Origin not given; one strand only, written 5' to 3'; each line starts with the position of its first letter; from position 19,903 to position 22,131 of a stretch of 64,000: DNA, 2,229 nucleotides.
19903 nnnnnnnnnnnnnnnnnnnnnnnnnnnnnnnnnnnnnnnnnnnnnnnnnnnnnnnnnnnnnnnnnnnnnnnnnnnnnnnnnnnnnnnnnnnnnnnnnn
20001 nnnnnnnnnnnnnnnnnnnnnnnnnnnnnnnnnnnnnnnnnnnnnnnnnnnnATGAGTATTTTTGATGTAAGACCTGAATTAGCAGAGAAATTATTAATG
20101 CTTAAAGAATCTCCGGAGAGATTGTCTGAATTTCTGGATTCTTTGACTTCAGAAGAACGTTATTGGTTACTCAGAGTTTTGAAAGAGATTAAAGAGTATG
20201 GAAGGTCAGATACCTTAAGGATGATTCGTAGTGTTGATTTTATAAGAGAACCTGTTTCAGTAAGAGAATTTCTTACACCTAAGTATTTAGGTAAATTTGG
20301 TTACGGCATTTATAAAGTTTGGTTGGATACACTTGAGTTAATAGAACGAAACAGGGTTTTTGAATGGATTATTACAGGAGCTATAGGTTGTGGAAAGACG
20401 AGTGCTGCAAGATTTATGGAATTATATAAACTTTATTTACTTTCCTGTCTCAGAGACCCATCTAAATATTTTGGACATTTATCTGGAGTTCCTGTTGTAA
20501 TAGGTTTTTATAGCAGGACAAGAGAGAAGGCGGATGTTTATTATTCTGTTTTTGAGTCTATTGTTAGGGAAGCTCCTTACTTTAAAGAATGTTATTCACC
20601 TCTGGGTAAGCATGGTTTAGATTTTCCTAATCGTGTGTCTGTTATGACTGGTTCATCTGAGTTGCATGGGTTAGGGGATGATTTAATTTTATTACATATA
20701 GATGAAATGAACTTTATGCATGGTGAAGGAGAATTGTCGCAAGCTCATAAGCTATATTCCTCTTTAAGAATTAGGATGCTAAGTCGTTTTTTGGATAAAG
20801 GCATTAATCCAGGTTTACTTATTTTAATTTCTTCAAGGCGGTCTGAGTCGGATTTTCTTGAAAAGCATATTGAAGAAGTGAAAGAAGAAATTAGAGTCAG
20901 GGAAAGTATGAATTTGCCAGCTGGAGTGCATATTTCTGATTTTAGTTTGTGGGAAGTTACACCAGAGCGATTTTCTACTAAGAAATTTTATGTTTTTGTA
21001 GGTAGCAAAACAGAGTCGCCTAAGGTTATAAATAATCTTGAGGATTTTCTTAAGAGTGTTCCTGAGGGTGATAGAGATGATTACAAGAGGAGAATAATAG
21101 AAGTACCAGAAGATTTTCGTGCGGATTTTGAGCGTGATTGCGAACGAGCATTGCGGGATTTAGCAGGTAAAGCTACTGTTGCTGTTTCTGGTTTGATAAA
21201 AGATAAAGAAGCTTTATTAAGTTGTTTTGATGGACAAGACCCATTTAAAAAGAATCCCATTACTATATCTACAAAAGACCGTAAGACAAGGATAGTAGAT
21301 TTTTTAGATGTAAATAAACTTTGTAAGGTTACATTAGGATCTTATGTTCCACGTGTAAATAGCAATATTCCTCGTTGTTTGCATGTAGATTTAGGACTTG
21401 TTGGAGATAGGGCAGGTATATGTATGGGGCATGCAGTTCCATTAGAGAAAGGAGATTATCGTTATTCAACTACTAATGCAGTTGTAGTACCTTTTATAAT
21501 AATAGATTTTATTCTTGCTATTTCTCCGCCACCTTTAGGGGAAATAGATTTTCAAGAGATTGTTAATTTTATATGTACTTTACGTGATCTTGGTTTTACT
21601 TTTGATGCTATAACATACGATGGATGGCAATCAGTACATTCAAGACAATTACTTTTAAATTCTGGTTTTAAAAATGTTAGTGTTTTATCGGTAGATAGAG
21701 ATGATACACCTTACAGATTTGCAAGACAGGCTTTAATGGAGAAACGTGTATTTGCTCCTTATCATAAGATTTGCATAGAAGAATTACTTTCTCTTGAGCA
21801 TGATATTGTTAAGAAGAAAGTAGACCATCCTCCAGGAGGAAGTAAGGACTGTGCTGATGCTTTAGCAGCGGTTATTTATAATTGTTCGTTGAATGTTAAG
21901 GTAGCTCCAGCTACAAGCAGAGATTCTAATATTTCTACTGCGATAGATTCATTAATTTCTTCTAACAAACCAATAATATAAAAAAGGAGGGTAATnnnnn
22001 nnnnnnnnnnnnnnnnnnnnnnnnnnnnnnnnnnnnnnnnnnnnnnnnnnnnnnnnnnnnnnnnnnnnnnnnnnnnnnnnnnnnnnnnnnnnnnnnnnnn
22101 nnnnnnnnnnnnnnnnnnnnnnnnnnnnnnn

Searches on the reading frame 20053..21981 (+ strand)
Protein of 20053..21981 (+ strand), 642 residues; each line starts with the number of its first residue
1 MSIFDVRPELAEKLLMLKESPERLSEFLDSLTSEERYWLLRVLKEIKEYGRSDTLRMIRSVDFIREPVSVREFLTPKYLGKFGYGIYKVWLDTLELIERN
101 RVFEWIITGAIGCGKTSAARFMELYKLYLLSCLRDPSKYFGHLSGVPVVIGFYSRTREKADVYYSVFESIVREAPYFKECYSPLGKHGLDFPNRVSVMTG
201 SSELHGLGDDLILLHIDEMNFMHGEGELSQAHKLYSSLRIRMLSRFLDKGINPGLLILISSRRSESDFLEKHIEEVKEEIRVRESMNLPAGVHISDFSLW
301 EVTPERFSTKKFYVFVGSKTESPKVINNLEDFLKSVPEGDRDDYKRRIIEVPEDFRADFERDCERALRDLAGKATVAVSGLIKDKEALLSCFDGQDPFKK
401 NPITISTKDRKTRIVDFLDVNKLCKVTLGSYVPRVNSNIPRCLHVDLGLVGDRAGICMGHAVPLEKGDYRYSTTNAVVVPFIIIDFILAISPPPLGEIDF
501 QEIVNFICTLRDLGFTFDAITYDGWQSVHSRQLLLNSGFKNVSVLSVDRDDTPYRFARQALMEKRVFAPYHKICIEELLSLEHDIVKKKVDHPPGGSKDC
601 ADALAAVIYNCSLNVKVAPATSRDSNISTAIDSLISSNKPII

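Call 8: search_dna_similar(query=window:20053-21981:+, collection=phages, mode=protein)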
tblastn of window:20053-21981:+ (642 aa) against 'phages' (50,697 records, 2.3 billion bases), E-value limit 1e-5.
Records with a match: 351; places in all: 353; records where one place covers at least 80% of the query: 86.
Best place of each record, by identity: <60% 351.
By first word of the organism name: Streptomyces 125; Gordonia 105; Vibrio 36; Rhizobium 16; Rhodococcus 15; Pseudomonas 13; Maribacter 8; Tsukamurella 6; Rhodobacter 5; Stenotrophomonas 4; and 14 more.
By host as written in the record: Gordonia terrae 3612 81; Streptomyces griseus ATCC 10137 52; Streptomyces lividans JI 1326 29; Streptomyces viridochromogenes DSM40736 12; - 11; Streptomyces sanglieri UNT16F27A 9; Maribacter forsetii DSM18668 8; Gordonia sp. 7; and 77 more.
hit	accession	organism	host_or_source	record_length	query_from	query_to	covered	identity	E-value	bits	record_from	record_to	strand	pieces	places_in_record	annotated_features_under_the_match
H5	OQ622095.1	Vibrio phage 13VO501A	Vibrio owensii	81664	67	610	85%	35.3%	3e-65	239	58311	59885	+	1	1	hypothetical protein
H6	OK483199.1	Vibrio phage vB_ValS_VA-RY-4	Vibrio alginolyticus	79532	67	610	85%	35.3%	3e-65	239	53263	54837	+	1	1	terminase large subunit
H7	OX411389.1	Vibrio phage vB_VpaS_sm030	-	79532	67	610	85%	35.3%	3e-65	239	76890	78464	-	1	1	terminase large subunit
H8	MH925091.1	Vibrio phage ValSw4_1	Vibrio alginolyticus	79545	67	610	85%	35.3%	3e-65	239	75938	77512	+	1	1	hypothetical protein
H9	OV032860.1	Vibrio phage vB_VpaS_sm030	-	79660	67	610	85%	35.3%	3e-65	239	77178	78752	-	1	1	terminase large subunit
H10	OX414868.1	Vibrio phage vB_VpaS_sm030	-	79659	67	610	85%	35.3%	3e-65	239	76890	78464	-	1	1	terminase large subunit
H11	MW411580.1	Vibrio phage vB_VpaS_VP-RY-9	Vibrio parahaemolyticus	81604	67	610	85%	35.3%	3e-65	239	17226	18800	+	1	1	terminase large subunit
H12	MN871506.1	Vibrio phage VspDsh_2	V.alginolyticus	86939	67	610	85%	35.3%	3e-65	239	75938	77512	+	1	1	record has no annotation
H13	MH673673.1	Thermus phage phiLo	Thermus thermophilus HB8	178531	14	614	94%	31.9%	8e-52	199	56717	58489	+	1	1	hypothetical protein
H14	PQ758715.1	Vibrio phage vB_VibS_KarBoss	Vibrio campbellii S20TG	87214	63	612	86%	34.9%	6e-65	238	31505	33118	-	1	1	hypothetical protein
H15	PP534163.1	Vibrio phage vB_VneS_J26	Vibrio neocaledonicus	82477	61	637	90%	33.1%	3e-60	224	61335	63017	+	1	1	terminase large subunit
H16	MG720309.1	Vibrio phage Ares1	Vibrio alginolyticus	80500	61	637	90%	33.1%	4e-60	224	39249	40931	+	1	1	hypothetical protein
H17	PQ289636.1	Vibrio phage vB_VhaS_R30Z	Vibrio harveyi BYK0632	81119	61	637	90%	33.1%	5e-60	223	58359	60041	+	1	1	hypothetical protein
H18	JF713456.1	Vibrio phage 1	Vibrio harveyi 1114GL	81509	61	637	90%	33.1%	5e-60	223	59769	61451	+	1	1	VHS1091 protein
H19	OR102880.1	Vibrio phage vB_VhaS-MS01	Vibrio harveyi KCTC12724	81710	61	637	90%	32.9%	2e-59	222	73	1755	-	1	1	terminase large subunit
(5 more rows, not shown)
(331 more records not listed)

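Call 43: find_related_loci(query=window:20053-21981:+, collection=viral_contigs, flank=10000)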
Query window:20053-21981:+ (642 aa) in viral_contigs; peptide patterns used: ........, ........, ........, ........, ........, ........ (x = any residue, [..] = any of these).
6 stretches matched a pattern, but none encodes a relative of the query by tblastn (E <= 1e-3).

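Call 45: find_related_loci(query=window:20053-21981:+, collection=metagenome_contigs, flank=10000)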
Query window:20053-21981:+ (642 aa) in metagenome_contigs; peptide patterns used: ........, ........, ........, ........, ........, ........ (x = any residue, [..] = any of these).
93 stretches matched a pattern, but none encodes a relative of the query by tblastn (E <= 1e-3).
